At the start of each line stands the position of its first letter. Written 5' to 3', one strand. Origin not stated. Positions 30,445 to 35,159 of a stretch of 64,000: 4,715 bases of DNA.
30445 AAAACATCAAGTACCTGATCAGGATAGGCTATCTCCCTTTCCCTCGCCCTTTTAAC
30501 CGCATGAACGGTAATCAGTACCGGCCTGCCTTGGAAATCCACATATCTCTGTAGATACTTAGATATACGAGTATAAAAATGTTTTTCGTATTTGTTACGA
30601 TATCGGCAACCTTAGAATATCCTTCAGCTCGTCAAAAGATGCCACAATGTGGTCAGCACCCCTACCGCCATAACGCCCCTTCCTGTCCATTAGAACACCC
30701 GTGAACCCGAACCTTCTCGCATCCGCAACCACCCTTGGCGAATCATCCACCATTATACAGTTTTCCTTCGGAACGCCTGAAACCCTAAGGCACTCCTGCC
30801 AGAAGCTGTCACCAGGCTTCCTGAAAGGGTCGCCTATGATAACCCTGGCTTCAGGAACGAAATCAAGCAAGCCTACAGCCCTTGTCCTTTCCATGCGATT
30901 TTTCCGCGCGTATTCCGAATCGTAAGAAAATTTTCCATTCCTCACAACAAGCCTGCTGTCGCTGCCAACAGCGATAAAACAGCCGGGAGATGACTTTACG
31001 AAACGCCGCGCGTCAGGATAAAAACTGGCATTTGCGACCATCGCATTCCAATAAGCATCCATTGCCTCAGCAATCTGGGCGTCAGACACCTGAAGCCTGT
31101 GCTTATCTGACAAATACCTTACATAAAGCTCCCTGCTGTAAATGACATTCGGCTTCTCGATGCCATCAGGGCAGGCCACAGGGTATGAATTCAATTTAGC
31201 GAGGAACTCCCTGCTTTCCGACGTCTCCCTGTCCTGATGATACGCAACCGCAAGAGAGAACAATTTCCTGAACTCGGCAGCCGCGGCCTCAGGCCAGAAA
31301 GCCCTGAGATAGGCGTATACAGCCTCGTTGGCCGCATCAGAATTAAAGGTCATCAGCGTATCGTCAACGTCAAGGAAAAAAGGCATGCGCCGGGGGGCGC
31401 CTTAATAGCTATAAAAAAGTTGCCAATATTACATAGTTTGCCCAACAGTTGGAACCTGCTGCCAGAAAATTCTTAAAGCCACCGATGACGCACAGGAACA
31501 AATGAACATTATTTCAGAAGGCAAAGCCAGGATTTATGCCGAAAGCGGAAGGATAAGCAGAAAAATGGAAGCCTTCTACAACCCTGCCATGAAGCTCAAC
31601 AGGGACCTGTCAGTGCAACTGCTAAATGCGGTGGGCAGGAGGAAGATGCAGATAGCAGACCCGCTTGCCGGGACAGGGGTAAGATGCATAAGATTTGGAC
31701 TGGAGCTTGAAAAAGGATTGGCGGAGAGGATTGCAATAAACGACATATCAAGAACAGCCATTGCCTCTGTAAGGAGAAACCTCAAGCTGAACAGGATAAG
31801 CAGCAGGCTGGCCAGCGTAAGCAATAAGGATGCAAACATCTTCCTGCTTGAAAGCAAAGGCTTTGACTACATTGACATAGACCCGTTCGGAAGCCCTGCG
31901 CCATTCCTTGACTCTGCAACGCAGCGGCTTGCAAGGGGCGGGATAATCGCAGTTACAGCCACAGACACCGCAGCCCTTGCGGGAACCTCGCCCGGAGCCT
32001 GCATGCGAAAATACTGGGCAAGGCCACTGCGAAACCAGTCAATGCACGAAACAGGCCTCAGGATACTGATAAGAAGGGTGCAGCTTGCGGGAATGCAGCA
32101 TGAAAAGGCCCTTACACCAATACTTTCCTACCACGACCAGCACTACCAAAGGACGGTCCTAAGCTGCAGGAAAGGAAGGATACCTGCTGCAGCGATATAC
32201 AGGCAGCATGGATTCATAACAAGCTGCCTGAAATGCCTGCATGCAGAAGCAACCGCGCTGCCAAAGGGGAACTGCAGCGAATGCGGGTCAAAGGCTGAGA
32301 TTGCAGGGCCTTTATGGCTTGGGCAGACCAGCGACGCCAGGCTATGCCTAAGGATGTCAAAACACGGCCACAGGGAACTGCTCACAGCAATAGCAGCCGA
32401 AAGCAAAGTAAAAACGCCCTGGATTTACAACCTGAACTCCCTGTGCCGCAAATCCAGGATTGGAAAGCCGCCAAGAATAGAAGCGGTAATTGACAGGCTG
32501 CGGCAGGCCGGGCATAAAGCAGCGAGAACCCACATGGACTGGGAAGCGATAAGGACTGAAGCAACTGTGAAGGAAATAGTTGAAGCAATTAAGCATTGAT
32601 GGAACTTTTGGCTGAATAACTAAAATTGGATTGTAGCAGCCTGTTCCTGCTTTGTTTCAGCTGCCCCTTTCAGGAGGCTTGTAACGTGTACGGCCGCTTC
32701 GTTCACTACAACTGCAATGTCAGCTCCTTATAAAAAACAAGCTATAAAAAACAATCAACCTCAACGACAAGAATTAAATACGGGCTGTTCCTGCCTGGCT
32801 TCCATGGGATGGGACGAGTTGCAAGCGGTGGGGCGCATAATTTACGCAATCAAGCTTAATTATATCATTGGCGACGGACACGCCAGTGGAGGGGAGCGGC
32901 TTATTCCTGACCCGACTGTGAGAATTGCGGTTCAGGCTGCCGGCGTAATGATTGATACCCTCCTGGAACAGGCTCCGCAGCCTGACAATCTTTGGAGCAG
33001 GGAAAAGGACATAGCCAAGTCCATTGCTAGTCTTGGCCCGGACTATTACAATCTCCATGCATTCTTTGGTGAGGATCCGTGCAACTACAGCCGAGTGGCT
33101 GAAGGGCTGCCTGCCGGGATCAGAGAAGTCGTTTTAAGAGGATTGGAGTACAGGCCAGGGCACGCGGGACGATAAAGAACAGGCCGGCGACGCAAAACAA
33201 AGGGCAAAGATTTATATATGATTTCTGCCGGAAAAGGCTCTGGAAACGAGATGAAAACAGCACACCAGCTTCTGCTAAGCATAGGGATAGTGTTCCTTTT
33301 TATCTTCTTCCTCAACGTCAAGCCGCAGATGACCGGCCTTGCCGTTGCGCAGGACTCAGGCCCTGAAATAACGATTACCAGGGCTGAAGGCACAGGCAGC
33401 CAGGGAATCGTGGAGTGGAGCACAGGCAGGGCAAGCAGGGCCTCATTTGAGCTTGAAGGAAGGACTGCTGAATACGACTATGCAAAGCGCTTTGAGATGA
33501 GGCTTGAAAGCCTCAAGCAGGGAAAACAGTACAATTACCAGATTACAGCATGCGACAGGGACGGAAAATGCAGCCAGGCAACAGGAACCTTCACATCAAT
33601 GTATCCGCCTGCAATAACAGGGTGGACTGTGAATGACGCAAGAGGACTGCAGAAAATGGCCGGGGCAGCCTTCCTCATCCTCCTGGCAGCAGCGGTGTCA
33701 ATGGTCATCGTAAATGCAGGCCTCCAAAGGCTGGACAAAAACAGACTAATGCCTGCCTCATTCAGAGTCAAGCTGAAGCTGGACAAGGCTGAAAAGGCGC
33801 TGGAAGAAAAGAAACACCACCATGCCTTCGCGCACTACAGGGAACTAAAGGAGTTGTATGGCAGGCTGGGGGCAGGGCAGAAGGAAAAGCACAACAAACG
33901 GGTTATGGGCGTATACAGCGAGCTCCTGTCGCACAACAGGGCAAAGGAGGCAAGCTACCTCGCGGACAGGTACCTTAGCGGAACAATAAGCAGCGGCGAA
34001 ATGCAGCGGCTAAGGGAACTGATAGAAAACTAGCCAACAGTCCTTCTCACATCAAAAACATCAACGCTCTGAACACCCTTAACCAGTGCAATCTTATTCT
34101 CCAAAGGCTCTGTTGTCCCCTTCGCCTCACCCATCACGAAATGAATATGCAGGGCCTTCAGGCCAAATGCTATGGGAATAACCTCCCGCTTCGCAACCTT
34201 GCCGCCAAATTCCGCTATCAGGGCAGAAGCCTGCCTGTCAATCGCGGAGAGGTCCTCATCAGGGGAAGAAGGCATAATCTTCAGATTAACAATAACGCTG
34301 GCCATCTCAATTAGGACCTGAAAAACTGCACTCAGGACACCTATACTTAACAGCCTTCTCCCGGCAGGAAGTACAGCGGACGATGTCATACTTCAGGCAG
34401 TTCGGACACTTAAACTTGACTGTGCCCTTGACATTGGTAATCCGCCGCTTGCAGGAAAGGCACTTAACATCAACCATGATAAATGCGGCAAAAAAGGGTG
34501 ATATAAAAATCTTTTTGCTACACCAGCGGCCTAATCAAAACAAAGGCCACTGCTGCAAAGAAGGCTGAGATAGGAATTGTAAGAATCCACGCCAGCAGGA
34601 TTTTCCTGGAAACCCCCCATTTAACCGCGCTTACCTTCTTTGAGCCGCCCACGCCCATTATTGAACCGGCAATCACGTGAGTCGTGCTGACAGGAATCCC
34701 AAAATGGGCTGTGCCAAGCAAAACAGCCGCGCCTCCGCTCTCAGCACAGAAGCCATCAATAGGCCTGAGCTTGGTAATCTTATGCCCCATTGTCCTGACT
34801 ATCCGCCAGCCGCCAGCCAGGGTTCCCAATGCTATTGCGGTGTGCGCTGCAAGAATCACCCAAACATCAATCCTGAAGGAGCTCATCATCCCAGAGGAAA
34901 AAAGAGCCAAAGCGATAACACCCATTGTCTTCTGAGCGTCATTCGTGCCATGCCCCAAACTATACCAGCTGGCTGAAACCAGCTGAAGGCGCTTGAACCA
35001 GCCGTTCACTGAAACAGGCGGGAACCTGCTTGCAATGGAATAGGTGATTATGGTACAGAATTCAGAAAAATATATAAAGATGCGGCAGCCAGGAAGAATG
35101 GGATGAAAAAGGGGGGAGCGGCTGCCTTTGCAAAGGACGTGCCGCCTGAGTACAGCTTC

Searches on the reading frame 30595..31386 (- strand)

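Call 63: search_protein_families(library=pfam, proteins=[window:30595-31386:-], max_evalue=0.0001)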
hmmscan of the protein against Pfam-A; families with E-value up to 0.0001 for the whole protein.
window:30595-31386:- (263 aa): 1 family
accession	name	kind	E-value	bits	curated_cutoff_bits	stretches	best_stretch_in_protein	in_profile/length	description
PF00702.32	Hydrolase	-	1.5e-06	29.2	26.4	1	3-220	4-184/191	haloacid dehalogenase-like hydrolase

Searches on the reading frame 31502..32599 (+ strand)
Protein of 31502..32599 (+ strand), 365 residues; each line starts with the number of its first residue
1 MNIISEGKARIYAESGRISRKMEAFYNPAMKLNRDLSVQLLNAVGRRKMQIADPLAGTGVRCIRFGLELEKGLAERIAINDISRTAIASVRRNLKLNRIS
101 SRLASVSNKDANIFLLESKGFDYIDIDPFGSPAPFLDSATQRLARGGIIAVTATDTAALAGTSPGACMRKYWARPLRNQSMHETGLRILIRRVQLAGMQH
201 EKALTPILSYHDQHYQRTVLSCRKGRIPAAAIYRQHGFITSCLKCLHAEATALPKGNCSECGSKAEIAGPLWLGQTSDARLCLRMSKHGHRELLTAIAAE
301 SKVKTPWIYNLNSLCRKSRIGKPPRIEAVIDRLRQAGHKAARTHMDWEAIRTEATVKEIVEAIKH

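Call 63: search_protein_families(library=pfam, proteins=[window:31502-32599:+], max_evalue=0.0001)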
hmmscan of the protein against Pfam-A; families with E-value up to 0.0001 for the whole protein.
window:31502-32599:+ (365 aa): 1 family
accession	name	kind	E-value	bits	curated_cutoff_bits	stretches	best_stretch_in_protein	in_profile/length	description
PF02005.22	TRM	-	9.6e-99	331.5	27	1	9-363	3-375/376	N2,N2-dimethylguanosine tRNA methyltransferase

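Call 72: find_encoding_contigs(protein=window:31502-32599:+, flank=1000, max_places=4)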
Protein window:31502-32599:+ (365 aa): 8 contigs read that carry it; 3 places shown.
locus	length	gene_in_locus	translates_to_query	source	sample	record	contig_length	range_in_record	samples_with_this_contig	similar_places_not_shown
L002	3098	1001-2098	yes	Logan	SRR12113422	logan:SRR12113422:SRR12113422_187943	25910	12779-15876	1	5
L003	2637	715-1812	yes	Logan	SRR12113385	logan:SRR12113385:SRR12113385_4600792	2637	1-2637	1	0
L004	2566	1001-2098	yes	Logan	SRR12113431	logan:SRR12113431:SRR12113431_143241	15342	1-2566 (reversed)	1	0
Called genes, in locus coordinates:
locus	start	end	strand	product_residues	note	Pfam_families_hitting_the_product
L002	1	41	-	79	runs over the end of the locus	-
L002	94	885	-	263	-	PF00702:Hydrolase (weak)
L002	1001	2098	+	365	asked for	PF02005:TRM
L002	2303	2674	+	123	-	-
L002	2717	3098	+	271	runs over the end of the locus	-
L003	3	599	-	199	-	?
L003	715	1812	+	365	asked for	PF02005:TRM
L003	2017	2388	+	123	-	-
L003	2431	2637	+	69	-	?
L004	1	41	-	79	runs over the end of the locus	-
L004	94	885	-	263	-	PF00702:Hydrolase (weak)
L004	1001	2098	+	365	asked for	PF02005:TRM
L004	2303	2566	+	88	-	?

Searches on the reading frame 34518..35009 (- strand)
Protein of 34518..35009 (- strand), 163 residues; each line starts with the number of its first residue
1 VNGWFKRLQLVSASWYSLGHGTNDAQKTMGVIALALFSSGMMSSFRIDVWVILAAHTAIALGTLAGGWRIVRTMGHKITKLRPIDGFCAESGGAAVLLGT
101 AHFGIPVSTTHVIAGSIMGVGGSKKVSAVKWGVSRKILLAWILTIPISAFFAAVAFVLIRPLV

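Call 63: search_protein_families(library=pfam, proteins=[window:34518-35009:-], max_evalue=0.0001)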
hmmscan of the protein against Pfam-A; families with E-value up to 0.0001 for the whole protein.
window:34518-35009:- (163 aa): 1 family
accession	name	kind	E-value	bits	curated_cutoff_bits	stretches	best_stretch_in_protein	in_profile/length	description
PF01384.25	PHO4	-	8e-52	176.8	33.7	1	4-152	200-350/350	Phosphate transporter family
